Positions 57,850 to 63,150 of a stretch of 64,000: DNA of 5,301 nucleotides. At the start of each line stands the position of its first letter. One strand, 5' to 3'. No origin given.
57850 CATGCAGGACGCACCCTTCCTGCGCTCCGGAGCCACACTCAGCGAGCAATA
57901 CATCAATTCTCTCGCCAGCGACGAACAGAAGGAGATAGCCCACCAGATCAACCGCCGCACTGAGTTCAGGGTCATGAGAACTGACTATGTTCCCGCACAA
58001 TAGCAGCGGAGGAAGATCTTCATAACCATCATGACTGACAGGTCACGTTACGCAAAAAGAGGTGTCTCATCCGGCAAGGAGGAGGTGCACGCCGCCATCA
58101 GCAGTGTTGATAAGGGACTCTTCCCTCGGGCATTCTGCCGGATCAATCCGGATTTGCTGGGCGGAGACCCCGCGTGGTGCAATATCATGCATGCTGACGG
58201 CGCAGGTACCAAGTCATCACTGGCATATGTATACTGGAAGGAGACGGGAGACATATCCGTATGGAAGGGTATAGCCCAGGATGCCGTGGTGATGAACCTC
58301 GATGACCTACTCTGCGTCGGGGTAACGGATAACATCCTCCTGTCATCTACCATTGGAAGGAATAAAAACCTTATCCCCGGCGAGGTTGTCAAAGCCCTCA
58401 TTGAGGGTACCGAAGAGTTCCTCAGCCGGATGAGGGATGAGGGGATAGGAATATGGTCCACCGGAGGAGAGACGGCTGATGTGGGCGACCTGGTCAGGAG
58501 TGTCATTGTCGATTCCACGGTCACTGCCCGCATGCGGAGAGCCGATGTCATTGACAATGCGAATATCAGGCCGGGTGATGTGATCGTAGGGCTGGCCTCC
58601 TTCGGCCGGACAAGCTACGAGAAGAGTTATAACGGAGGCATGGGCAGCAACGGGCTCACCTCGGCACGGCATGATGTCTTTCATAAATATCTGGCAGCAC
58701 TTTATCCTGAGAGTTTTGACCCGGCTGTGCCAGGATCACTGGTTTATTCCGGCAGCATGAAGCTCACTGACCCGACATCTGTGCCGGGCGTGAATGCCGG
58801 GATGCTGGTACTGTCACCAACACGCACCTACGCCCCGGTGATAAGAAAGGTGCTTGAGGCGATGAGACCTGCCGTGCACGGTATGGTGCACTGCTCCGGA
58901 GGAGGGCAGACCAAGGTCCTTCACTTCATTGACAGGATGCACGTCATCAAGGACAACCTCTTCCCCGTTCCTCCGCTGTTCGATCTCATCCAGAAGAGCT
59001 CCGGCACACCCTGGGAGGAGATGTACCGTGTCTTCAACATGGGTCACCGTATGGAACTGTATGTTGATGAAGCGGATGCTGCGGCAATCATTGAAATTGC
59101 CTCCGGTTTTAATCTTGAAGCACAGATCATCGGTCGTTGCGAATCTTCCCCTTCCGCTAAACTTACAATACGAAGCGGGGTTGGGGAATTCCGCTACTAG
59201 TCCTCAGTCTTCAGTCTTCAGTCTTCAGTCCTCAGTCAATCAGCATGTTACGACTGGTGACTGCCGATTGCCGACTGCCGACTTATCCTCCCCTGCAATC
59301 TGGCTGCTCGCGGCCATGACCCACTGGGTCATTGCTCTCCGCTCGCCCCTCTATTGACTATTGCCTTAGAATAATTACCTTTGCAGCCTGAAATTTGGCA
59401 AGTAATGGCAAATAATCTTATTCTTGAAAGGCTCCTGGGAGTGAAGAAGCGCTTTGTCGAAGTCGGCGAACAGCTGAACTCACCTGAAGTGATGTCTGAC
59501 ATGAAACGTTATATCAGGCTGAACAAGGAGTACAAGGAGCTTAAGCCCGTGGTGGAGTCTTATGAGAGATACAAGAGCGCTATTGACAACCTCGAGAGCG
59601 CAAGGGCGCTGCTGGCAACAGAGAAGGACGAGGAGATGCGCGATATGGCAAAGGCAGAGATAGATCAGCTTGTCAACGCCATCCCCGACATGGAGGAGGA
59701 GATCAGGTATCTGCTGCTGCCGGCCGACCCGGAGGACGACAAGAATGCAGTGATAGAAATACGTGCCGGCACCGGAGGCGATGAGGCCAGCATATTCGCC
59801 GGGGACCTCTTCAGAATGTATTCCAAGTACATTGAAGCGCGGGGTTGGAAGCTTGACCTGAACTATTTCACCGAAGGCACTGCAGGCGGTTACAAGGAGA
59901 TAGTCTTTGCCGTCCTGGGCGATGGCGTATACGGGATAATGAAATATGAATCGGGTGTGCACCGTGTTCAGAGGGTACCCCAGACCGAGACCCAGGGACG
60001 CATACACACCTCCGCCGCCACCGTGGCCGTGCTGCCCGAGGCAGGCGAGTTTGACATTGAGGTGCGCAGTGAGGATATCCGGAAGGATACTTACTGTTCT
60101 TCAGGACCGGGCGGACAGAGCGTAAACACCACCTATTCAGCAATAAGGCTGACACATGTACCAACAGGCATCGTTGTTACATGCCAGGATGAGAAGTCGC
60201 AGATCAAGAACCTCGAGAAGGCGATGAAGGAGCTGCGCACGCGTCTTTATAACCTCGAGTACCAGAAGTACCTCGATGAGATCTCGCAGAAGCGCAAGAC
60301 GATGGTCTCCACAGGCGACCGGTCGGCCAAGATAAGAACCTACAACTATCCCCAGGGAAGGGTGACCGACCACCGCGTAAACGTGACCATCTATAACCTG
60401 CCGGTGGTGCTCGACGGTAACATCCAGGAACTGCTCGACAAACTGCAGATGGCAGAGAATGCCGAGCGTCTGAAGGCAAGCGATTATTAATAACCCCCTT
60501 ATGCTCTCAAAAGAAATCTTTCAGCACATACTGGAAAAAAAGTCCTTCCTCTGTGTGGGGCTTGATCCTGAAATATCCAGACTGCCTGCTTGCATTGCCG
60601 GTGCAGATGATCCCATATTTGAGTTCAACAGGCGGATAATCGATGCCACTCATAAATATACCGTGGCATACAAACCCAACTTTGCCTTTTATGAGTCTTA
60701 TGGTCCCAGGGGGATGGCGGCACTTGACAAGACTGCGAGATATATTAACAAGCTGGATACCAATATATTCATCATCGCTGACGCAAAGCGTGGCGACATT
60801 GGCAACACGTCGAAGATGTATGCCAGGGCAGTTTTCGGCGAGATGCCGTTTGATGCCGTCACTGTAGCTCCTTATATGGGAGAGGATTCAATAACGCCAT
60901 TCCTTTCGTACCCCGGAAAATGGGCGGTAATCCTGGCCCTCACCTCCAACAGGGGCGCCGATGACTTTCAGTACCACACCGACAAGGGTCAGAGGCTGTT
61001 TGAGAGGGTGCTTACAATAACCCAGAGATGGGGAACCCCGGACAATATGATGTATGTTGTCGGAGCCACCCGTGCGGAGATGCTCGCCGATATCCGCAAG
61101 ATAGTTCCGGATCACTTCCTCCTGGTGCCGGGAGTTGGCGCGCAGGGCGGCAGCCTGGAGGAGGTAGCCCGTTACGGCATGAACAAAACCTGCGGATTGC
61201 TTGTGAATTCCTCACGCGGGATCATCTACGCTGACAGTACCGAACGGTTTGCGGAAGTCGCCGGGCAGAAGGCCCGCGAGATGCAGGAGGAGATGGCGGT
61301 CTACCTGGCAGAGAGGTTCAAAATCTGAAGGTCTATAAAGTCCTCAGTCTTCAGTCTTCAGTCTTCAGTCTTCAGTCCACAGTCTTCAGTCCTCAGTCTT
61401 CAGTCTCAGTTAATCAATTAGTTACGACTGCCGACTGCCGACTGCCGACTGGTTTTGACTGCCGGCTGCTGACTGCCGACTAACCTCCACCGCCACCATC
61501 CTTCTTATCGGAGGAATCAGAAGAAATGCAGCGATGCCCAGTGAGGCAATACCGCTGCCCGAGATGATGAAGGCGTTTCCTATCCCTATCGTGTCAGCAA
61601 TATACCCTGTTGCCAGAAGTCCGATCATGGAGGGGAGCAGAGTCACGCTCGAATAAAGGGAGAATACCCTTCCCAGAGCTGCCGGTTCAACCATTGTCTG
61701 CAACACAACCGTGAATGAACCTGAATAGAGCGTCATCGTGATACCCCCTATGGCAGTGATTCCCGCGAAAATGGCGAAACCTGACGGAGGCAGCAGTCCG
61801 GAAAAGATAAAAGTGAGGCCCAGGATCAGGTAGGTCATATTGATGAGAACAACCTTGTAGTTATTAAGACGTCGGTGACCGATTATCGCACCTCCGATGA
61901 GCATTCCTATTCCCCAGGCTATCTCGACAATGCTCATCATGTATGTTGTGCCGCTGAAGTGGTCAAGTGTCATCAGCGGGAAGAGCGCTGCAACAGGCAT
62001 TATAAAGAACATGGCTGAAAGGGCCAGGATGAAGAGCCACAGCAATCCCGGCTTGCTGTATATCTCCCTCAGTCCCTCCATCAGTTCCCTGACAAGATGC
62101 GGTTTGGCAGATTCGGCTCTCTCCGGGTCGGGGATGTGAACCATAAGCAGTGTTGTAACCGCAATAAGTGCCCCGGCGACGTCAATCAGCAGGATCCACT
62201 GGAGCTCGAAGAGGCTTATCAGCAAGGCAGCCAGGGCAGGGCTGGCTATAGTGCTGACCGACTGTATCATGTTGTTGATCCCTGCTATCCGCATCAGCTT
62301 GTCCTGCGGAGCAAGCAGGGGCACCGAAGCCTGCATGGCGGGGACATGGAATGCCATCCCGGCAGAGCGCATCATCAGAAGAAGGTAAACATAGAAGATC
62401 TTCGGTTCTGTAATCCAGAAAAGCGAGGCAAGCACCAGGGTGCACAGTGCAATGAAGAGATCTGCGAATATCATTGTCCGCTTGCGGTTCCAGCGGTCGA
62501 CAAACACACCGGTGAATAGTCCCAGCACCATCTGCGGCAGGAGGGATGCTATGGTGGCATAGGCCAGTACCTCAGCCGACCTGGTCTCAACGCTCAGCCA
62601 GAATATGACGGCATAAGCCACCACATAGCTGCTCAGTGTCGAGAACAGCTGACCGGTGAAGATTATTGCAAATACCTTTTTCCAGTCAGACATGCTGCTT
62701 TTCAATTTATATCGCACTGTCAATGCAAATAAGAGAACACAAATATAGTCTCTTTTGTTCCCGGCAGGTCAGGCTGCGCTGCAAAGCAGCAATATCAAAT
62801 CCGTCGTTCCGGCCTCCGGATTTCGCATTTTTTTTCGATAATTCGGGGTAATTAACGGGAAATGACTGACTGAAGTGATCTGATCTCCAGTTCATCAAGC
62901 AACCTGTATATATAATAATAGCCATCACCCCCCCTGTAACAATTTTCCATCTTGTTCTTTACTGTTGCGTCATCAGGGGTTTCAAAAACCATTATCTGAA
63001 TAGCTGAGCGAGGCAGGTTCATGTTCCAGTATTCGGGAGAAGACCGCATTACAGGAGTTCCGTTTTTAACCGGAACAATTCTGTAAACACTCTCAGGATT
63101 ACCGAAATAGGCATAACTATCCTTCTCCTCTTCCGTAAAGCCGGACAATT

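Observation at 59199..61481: Two copies of a heptad-periodic, interrupted-hairpin repeat at gene 3' ends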

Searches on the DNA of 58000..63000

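Call 8: search_rna_families(source=window, start=58000, end=63000, threshold=evalue, max_evalue=1)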
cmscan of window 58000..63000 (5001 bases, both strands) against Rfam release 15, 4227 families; matches with E-value up to 1: 0.
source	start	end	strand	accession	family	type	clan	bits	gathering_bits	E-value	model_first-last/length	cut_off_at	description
